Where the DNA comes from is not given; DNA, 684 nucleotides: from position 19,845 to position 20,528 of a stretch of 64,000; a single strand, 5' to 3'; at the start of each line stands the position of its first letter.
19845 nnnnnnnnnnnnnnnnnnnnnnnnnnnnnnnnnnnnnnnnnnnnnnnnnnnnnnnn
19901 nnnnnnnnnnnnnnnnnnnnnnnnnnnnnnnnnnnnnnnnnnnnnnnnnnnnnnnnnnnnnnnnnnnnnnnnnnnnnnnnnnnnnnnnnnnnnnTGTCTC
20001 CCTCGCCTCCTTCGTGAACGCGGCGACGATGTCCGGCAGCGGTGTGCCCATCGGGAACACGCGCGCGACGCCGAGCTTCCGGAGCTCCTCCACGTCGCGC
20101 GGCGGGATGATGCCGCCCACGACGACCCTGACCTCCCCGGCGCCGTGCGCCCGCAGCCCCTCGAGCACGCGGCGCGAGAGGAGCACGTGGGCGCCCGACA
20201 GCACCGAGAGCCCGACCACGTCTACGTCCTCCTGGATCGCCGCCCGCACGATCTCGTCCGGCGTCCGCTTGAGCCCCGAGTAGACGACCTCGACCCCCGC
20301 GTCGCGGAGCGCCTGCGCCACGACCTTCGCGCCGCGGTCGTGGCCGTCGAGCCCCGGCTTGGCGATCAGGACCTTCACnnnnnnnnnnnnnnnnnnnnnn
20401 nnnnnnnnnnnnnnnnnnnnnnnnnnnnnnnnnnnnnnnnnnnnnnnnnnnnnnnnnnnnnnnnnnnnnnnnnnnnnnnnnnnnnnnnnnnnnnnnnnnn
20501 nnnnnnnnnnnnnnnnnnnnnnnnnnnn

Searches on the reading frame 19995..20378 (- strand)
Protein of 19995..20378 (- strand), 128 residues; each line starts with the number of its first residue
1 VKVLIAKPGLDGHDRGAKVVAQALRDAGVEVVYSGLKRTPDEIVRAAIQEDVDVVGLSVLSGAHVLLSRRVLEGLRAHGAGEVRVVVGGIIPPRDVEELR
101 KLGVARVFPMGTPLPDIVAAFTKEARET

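Call 62: find_homologous_proteins(query=window:19995-20378:-, max_evalue=1e-30)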
Query seq(128 aa) (128 aa): 7841 proteins with E <= 1e-30 among 8000 candidates; the best 120 are listed.
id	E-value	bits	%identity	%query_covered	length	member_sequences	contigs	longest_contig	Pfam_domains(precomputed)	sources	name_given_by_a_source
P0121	8.6e-70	250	95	99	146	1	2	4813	PF02310.25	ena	-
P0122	2.7e-69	249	97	100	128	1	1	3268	PF02310.25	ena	-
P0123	3.7e-68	245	93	99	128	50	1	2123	PF02310.25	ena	-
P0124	1.1e-66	240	94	99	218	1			PF02310.25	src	-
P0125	2.7e-66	239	91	99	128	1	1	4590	PF02310.25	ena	-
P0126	4.3e-66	238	90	99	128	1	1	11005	PF02310.25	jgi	jgi:methylmalonyl-CoA mutase C-terminal domain/subunit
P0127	5.1e-65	235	91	99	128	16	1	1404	PF02310.25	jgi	-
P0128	1.4e-64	233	90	97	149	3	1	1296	PF02310.25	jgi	jgi:methylmalonyl-CoA mutase C-terminal domain/subunit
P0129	1.5e-64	233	90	97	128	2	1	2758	PF02310.25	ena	-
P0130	1.6e-64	233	88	98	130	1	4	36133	PF02310.25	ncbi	-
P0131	1.8e-64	233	87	99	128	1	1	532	PF02310.25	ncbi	-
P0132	3.0e-63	229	84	100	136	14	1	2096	PF02310.25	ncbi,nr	ncbi:MAG: cobalamin B12-binding domain-containing protein [Candidatus Rokubacteria bacterium]|nr:cob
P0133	5.5e-63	228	89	97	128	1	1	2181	PF02310.25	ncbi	-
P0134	5.9e-63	228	88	97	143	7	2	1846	PF02310.25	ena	-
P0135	6.9e-63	228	88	97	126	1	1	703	PF02310.25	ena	-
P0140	2.9e-62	226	86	99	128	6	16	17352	PF02310.25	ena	-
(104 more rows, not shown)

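Call 64: find_encoding_contigs(protein=P0122, flank=700, max_places=1)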
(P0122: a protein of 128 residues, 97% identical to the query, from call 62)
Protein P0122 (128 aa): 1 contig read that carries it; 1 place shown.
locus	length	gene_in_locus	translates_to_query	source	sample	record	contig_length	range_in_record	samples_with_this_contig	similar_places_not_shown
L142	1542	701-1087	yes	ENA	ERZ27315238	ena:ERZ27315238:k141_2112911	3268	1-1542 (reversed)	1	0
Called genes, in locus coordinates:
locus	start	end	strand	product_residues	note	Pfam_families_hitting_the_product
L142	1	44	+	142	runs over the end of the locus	PF12172:zf-ChsH2, PF01796:OB_ChsH2_C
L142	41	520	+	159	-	PF12850:Metallophos_2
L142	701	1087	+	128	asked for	PF02310:B12-binding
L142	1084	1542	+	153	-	?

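Call 65: find_encoding_contigs(protein=P0126, flank=700, max_places=1)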
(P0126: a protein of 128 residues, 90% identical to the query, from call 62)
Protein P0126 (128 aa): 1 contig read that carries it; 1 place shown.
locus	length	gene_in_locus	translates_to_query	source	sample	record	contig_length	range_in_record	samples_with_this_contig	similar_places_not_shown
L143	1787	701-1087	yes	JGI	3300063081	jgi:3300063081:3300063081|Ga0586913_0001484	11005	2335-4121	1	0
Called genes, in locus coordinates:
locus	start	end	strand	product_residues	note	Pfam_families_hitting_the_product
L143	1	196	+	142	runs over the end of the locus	PF12172:zf-ChsH2 (weak), PF01796:OB_ChsH2_C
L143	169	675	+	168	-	PF12850:Metallophos_2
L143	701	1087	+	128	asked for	PF02310:B12-binding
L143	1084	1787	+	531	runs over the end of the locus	PF01642:MM_CoA_mutase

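Call 66: find_encoding_contigs(protein=P0130, flank=700, max_places=1)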
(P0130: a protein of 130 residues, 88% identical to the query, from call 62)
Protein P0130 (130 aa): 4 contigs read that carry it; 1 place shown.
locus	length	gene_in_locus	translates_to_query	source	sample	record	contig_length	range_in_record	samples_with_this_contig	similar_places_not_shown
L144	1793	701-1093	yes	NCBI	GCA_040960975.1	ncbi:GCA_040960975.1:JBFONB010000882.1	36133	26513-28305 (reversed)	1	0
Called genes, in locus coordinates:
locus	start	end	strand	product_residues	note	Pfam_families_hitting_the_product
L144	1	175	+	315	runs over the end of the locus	PF02737:3HCDH_N, PF00725:3HCDH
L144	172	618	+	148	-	PF12172:zf-ChsH2, PF01796:OB_ChsH2_C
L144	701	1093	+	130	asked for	PF02310:B12-binding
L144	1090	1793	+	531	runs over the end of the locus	PF01642:MM_CoA_mutase, PF06368:Met_asp_mut_E (weak)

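Call 67: find_encoding_contigs(protein=P0140, flank=700, max_places=1)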
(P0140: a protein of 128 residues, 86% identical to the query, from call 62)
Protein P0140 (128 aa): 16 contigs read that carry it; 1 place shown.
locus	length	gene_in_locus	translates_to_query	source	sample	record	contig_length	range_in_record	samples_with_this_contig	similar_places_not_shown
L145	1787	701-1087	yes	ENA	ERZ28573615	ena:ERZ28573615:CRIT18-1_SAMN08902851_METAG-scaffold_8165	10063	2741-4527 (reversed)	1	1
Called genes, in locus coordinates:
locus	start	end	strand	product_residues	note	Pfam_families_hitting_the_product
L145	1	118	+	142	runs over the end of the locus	PF12172:zf-ChsH2, PF01796:OB_ChsH2_C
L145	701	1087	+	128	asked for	PF02310:B12-binding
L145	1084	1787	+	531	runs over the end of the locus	PF01642:MM_CoA_mutase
